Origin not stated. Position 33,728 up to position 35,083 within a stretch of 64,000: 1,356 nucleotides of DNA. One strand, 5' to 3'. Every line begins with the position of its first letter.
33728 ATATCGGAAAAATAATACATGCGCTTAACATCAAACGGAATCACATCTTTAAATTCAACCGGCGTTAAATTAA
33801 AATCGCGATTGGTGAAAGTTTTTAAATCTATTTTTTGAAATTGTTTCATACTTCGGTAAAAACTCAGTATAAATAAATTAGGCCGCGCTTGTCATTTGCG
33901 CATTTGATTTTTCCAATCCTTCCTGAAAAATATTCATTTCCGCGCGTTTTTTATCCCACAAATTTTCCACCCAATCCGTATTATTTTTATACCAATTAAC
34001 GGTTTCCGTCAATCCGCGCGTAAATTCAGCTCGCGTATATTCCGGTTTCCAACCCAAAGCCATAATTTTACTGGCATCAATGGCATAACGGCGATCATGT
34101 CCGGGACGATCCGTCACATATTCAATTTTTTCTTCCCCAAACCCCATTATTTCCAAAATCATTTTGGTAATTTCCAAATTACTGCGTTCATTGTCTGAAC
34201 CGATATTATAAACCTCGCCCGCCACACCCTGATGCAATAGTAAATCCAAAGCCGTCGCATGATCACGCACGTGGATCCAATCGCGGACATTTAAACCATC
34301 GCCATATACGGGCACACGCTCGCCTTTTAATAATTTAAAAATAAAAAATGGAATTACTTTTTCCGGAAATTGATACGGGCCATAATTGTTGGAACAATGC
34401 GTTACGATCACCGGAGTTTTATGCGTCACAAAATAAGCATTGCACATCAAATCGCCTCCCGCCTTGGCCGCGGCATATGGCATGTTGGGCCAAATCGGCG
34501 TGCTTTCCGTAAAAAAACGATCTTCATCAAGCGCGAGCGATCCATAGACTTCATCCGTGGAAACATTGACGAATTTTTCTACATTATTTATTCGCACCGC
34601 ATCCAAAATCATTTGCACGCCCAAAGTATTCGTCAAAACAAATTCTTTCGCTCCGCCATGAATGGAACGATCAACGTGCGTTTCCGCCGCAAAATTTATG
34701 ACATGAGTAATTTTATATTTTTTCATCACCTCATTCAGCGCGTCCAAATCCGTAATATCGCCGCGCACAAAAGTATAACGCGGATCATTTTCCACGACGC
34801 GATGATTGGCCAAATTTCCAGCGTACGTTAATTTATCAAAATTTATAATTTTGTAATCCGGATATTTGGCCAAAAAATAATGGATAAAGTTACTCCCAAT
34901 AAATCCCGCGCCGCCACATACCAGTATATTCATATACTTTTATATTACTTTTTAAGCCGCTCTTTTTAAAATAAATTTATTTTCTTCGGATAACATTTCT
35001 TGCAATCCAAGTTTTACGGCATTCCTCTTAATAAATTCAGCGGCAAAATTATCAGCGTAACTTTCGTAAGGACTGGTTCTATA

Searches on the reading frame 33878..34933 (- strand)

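Call 34: search_protein_families(library=pfam, proteins=[window:33878-34933:-], max_evalue=0.00001)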
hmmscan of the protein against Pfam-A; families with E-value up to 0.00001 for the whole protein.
window:33878-34933:- (351 aa): 6 families
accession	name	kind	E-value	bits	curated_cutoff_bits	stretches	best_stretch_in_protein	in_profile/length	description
PF16363.11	GDP_Man_Dehyd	-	3.9e-75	253.8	27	1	4-304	1-328/332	GDP-mannose 4,6 dehydratase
PF01370.27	Epimerase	-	6.1e-61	206.3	20.9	1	3-245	1-240/240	NAD dependent epimerase/dehydratase family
PF02719.21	Polysacc_synt_2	-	2.3e-16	60.3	20.2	1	3-128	1-130/293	Polysaccharide biosynthesis protein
PF04321.23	RmlD_sub_bind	-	3.2e-11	43.3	27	1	1-271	1-239/287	RmlD substrate binding domain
PF01073.25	3Beta_HSD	-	2.6e-10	40.2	22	1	4-159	1-152/280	3-beta hydroxysteroid dehydrogenase/isomerase family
PF07993.18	NAD_binding_4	-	1.1e-06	28.4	20.1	1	6-181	2-205/258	Male sterility protein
